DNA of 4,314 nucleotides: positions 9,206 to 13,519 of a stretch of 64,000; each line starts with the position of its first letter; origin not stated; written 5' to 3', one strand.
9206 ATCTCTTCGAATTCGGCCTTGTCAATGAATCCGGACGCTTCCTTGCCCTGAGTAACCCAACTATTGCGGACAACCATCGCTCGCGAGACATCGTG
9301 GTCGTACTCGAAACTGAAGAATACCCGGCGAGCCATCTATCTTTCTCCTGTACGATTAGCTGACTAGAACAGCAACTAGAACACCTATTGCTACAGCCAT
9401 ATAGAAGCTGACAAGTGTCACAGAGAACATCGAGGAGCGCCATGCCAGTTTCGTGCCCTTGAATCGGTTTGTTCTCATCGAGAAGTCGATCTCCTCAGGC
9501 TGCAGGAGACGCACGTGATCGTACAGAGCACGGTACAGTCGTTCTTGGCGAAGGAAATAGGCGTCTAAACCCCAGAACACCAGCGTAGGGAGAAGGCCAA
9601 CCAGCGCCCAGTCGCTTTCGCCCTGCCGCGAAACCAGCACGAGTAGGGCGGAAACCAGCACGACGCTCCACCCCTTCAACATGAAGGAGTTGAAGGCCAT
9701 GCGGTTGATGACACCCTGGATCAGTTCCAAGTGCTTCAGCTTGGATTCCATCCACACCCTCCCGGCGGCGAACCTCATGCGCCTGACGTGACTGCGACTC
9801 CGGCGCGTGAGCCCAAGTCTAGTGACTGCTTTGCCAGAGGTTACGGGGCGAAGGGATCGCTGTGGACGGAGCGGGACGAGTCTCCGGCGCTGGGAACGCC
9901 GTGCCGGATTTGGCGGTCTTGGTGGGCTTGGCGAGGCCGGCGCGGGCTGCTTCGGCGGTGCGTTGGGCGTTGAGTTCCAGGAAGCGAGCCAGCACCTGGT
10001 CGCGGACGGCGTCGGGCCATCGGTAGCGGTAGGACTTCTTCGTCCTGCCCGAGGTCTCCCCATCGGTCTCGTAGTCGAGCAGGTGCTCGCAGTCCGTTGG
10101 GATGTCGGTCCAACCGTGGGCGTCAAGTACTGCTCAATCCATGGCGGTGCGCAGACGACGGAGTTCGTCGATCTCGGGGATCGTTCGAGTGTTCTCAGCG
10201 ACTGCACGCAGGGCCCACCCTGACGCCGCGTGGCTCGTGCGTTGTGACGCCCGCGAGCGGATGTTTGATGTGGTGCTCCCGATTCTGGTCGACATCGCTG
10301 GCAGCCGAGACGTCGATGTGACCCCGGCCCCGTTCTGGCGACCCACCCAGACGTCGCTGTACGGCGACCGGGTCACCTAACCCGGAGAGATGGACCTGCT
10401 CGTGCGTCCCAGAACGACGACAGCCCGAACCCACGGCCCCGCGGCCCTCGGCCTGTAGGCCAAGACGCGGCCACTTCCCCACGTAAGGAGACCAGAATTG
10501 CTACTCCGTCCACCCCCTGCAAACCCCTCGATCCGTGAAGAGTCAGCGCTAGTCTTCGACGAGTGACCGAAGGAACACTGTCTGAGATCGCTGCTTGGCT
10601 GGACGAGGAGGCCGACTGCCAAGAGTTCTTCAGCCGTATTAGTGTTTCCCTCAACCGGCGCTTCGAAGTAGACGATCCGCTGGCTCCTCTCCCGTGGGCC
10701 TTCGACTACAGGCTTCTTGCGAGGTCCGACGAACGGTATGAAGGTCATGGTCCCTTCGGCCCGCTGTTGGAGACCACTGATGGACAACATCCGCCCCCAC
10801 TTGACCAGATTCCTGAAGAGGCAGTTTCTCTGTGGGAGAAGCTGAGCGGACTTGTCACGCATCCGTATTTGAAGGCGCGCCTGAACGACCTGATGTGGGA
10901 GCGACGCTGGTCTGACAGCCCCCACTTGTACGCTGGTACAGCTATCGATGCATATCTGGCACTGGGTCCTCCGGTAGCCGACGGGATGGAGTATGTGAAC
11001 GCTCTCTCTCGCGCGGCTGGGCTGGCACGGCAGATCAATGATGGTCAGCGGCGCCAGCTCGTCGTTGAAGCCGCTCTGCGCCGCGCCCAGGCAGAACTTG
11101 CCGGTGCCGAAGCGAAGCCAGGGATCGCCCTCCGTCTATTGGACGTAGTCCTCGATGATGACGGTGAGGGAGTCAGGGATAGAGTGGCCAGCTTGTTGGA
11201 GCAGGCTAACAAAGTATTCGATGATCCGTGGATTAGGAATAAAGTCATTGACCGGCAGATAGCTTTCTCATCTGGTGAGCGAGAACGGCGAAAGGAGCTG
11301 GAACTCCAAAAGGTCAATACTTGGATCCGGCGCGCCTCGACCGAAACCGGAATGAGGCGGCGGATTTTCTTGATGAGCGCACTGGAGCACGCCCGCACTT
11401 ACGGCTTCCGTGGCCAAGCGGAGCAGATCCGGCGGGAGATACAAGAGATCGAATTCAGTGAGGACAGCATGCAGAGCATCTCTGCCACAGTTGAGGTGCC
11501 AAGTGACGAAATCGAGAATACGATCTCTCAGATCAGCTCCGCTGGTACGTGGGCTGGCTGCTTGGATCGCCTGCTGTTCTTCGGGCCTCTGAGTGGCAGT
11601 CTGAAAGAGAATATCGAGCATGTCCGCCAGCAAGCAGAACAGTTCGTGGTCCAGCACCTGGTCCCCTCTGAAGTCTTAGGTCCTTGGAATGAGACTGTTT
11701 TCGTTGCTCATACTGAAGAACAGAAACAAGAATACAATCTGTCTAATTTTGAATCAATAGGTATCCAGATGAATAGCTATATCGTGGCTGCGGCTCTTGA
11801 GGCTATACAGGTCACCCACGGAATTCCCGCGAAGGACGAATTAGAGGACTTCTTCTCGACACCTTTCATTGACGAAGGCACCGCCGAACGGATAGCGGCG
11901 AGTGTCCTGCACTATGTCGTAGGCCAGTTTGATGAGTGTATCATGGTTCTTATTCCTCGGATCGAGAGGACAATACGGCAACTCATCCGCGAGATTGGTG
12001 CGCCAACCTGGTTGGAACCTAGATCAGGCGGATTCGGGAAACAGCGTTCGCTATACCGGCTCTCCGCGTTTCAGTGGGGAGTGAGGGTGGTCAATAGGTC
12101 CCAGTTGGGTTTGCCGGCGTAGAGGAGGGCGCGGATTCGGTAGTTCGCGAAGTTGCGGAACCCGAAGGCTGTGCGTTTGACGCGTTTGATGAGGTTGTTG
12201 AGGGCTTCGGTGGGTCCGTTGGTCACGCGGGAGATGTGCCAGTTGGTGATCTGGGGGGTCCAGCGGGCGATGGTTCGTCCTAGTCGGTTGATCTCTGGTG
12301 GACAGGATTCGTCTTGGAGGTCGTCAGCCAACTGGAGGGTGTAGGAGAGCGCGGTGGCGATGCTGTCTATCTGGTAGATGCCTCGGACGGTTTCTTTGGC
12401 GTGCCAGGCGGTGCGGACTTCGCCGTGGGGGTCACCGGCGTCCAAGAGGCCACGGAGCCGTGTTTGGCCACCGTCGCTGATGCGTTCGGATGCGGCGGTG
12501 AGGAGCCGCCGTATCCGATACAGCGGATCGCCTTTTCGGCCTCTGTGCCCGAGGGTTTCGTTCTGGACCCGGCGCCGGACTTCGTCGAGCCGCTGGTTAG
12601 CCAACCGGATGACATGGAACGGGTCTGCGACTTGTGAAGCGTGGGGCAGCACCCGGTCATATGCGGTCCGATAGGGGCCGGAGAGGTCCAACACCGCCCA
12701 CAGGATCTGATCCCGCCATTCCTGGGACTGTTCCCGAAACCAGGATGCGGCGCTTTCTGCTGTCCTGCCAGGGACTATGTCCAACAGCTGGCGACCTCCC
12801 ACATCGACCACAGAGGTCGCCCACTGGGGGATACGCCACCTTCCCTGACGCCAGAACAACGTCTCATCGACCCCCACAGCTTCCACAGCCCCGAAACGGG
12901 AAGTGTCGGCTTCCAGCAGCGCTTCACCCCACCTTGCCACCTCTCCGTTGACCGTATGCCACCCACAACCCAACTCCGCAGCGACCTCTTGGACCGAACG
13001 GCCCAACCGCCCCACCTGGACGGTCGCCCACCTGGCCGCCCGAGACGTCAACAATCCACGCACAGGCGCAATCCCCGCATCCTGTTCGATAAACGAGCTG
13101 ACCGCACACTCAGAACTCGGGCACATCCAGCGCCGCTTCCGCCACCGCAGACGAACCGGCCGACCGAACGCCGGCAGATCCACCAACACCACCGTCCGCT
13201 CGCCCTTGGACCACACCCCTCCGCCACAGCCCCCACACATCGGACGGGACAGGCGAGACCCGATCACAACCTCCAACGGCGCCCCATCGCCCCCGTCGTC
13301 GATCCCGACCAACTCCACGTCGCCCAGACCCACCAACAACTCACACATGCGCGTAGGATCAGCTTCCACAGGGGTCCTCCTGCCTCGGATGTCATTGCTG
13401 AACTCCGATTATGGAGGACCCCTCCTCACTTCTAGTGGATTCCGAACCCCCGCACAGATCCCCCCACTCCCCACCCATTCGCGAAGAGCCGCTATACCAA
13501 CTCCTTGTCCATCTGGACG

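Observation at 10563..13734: ISL3 insertion with a clean 8-bp target duplication (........) splits a ~577-aa gene whose C-terminal fragment carries an Rx4H HEPN-like motif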

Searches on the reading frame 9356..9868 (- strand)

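Call 9: search_protein_families(library=padloc, proteins=[window:9356-9868:-], max_evalue=0.01)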
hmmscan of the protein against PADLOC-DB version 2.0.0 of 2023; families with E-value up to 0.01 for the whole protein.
window:9356-9868:- (170 aa): 4 families
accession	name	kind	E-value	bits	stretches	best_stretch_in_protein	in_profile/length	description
PDLC04686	PDC-M50A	-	6.7e-48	160.4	1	40-169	1-131/134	-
PDLC04685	PDC-M50A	-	5.3e-37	125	1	41-168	3-127/130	-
PDLC04687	PDC-M50A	-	2.8e-21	74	1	43-164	12-134/144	-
PDLC04684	PDC-M50A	-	1.2e-19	69.3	1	45-163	16-133/159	-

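Call 10: search_protein_families(library=pfam, proteins=[window:9356-9868:-], max_evalue=0.01)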
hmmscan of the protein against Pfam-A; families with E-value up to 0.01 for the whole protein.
window:9356-9868:- (170 aa): 0 families

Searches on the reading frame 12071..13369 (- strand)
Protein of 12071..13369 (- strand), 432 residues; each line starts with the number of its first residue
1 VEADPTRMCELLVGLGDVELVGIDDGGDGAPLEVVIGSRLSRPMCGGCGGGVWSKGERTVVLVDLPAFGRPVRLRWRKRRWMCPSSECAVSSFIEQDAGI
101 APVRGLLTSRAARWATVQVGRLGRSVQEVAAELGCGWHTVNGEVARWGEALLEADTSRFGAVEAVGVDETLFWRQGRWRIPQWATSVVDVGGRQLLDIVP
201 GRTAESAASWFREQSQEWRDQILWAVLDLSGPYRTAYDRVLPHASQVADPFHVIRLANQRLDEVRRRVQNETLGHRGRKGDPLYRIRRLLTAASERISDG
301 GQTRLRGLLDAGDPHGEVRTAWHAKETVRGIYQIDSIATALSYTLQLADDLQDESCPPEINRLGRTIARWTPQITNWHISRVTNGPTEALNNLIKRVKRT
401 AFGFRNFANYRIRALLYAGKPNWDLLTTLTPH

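Call 4: search_protein_families(library=pfam, proteins=[window:12071-13369:-], max_evalue=0.1)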
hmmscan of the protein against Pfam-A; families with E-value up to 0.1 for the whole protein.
window:12071-13369:- (432 aa): 4 families
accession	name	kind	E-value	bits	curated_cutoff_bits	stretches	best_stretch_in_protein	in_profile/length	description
PF01610.23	DDE_Tnp_ISL3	-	3.5e-56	191.1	23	1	165-413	1-239/240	Transposase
PF14690.11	Zn_ribbon_ISL3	-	1.6e-06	28.8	25.5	1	43-85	3-46/47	zinc-finger of transposase IS204/IS1001/IS1096/IS1165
PF13542.12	HTH_Tnp_ISL3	-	5.8e-05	22.9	27.4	1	108-146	13-49/51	Helix-turn-helix domain of transposase family ISL3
PF13384.12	HTH_23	-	0.027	14.7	24.6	1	113-147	7-41/50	Homeodomain-like domain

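Call 6: search_protein_families(library=ncbifam, proteins=[window:12071-13369:-], max_evalue=0.1)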
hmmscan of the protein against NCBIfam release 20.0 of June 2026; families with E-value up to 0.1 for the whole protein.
window:12071-13369:- (432 aa): 4 families
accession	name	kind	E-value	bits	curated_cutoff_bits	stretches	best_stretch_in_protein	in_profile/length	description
NF033550.5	transpos_ISL3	equivalog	1.2e-83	281.3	180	1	43-416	11-369/370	ISL3 family transposase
NF049917.1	ISAon1_downstr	equivalog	6.9e-12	45.2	250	2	194-273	83-162/327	ISAon1 family transposase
NF049919.1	DesA_ISL3_tail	domain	7.2e-05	23.2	30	1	247-335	3-85/122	DesA/ISL3 alpha bundle tail domain-containing protein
NF033587.1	transpos_IS6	equivalog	0.0042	16.8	125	1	139-270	43-173/202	IS6 family transposase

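Call 21: list_cluster_members(proteins=[P0001, window:12071-13369:-, P0009])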
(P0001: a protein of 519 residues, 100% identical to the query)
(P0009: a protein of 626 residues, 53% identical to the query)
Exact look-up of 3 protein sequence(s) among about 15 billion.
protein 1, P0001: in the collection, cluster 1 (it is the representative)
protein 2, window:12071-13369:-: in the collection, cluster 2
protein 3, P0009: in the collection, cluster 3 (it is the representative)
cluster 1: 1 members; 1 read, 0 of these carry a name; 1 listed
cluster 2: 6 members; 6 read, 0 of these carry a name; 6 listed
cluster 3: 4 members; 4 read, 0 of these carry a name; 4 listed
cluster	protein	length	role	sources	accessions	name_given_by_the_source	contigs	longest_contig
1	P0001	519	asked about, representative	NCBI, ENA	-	-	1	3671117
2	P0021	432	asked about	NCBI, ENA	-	-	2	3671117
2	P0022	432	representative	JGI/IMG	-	-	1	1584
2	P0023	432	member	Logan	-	-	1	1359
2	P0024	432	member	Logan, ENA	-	-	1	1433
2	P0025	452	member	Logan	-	-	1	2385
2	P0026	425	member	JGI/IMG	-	-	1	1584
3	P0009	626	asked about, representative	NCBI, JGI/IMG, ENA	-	-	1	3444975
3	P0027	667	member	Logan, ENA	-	-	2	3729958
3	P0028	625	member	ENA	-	-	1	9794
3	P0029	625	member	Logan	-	-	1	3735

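Call 22: find_encoding_contigs(protein=window:12071-13369:-, flank=3000, max_places=10)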
Protein window:12071-13369:- (432 aa): 1 contig read that carries it; 1 place shown.
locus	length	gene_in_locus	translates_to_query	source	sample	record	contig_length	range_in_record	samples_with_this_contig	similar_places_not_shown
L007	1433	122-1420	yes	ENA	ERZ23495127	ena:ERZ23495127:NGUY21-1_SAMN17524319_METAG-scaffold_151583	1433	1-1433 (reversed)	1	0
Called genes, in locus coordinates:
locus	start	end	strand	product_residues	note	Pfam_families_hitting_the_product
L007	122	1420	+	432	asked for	PF14690:Zn_ribbon_ISL3 (weak), PF13542:HTH_Tnp_ISL3 (faint), PF01610:DDE_Tnp_ISL3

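Call 53: search_dna_similar(query=window:12071-13369:-, collection=plasmids, mode=protein, max_rows=12)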
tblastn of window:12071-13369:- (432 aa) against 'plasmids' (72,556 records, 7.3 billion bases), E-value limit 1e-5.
Records with a match: 1925; places in all: 2422; records where one place covers at least 80% of the query: 139.
Best place of each record, by identity: 60-80% 1; <60% 1924.
By first word of the organism name: Klebsiella 565; Enterococcus 421; Escherichia 110; Enterobacter 104; Rhodococcus 65; Pseudomonas 45; Staphylococcus 38; Acinetobacter 34; Salmonella 33; Citrobacter 29; and 115 more.
By predicted mobility (MOB-suite, as given by PLSDB): conjugative 1032; non-mobilizable 566; mobilizable 327.
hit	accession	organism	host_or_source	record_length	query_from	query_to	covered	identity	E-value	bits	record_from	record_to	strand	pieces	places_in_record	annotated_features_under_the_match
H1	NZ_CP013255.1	Kocuria flava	single cell,air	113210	55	419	84%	43.7%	6e-62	224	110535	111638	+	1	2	ISL3 family transposase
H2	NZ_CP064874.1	Microbacterium paraoxydans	Homo sapiens,cerebrospinal fluid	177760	55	419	84%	40.6%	1e-63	229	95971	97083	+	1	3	ISL3 family transposase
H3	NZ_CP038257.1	Microbacterium sediminis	sediment,deep-sea sediment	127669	55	419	84%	39.6%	8e-63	226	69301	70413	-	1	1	ISL3 family transposase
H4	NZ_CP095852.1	Rhodococcus pyridinivorans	main river that flows through Guiyu town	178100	56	419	84%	39.0%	2e-56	208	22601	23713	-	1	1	ISL3 family transposase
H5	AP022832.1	Kocuria sp. TGY1120_3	-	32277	101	419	74%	39.1%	1e-51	194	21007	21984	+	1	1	record has no annotation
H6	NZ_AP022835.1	Kocuria sp. TGY1127_2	-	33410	101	419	74%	39.1%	1e-51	194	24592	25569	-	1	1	ISL3 family transposase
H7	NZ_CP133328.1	Rhodococcus sp. DN22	whole organism,soil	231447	62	420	83%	34.1%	3e-41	224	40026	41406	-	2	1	ISL3 family transposase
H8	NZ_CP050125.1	Rhodococcus erythropolis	pure culture,petroleum-contaminated soil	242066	62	420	83%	34.1%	3e-41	224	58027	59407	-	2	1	ISL3 family transposase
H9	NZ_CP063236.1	Rhodococcus qingshengii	soil,Saratov Oil Refinery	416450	62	420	83%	34.1%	3e-41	224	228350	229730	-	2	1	ISL3 family transposase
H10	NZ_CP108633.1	Streptomyces sp. NBC_01136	-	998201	55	414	83%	33.9%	6e-40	160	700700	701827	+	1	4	ISL3 family transposase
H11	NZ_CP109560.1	Streptomyces sp. NBC_01384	-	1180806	55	414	83%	33.9%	6e-40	160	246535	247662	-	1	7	record has no annotation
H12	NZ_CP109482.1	Streptomyces sp. NBC_01450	-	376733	54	413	83%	33.7%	1e-32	138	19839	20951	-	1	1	ISL3 family transposase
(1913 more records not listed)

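Call 89: get_annotated_region(hit=H1, flank=500)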
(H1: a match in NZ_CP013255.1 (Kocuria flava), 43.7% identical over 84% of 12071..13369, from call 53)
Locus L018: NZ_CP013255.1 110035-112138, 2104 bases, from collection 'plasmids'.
description: Kocuria flava strain HO-9041 plasmid 1, complete sequence
organism: Kocuria flava (NCBI taxid 446860)
taxonomy: Bacteria; Actinomycetota; Actinomycetes; Micrococcales; Micrococcaceae; Kocuria; Kocuria flava
host: -; source: single cell,air; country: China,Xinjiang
typing (MOB-suite, as given by PLSDB): mobilizable; relaxase MOBP
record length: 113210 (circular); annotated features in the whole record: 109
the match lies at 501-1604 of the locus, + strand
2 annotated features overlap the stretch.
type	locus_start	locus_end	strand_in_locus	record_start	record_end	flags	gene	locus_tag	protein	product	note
CDS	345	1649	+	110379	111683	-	-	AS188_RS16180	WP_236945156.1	ISL3 family transposase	-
CDS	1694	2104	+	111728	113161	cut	-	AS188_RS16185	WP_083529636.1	DUF4041 domain-containing protein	-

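Call 90: get_annotated_region(hit=H2, flank=500)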
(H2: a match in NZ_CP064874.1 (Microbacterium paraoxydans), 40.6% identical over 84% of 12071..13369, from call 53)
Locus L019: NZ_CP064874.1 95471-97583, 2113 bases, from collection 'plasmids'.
description: Microbacterium paraoxydans strain 70447 plasmid unnamed1, complete sequence
organism: Microbacterium paraoxydans (NCBI taxid 199592)
taxonomy: Bacteria; Actinomycetota; Actinomycetes; Micrococcales; Microbacteriaceae; Microbacterium; Microbacterium paraoxydans
host: -; source: Homo sapiens,cerebrospinal fluid; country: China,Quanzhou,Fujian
typing (MOB-suite, as given by PLSDB): non-mobilizable
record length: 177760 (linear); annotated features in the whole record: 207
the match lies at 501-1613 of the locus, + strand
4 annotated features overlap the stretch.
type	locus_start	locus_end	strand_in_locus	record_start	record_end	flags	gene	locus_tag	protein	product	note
CDS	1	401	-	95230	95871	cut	-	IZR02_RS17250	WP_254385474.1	DUF4194 domain-containing protein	-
CDS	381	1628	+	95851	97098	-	-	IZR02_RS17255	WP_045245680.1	ISL3 family transposase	-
CDS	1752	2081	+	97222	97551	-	-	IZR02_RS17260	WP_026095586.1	hypothetical protein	-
CDS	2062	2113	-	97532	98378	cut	-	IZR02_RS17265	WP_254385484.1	IS5 family transposase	-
